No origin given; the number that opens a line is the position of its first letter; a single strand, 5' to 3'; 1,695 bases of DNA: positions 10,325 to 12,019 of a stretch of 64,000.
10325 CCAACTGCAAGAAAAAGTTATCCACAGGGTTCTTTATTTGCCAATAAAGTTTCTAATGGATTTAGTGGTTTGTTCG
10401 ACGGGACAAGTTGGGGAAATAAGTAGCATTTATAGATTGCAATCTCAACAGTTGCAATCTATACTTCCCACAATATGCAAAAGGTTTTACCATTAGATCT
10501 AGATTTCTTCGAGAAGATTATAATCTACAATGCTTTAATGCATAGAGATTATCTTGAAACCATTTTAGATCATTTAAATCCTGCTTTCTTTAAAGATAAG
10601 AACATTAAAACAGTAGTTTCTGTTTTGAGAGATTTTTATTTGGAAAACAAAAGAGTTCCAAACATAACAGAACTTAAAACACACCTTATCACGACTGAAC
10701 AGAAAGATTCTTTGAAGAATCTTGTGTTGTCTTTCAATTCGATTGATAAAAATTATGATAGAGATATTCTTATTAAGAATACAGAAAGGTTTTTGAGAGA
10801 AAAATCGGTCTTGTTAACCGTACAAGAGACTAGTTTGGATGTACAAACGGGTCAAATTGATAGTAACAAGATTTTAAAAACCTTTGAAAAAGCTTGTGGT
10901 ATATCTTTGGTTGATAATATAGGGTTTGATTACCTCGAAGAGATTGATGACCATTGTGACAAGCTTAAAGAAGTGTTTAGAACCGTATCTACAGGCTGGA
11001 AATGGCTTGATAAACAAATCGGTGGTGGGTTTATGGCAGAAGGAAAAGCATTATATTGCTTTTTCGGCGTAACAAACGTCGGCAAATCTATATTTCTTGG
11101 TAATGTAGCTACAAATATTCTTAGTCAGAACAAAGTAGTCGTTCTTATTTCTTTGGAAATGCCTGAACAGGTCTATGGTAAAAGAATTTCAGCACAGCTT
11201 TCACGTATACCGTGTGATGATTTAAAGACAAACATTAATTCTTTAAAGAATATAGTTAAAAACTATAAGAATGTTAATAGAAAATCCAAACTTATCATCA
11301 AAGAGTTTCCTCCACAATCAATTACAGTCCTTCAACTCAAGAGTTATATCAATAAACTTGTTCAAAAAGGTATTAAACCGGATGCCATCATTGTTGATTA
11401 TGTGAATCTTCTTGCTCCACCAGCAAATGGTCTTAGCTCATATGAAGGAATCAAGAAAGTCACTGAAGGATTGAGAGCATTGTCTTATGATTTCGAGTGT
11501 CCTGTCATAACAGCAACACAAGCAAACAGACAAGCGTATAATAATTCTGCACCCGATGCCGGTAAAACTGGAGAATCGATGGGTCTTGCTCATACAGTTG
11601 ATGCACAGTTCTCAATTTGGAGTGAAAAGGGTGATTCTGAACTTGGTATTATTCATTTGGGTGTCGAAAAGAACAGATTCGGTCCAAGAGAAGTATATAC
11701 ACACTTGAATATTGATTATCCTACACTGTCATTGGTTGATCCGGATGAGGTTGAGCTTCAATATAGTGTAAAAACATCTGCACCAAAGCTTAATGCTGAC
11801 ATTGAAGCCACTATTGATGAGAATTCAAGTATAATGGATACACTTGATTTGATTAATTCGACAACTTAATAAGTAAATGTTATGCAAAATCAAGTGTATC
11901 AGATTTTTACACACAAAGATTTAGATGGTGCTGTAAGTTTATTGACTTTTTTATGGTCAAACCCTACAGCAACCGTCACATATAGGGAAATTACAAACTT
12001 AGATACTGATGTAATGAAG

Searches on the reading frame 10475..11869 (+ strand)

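Call 18: search_protein_families(library=phrogs, proteins=[window:10475-11869:+], max_evalue=0.001)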
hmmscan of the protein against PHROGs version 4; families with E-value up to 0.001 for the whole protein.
window:10475-11869:+ (464 aa): 4 families
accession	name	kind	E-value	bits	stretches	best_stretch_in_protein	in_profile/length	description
phrog_19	-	DNA, RNA and nucleotide metabolism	3.4e-72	245.2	1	12-435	163-591/621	DnaB-like replicative helicase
phrog_243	-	DNA, RNA and nucleotide metabolism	3.8e-16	59.9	1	175-415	22-260/273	DnaB-like replicative helicase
phrog_239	-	DNA, RNA and nucleotide metabolism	8.5e-16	59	1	163-434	335-610/801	DNA primase/helicase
phrog_11530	-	unknown function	0.00044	21.1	1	283-403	14-139/184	-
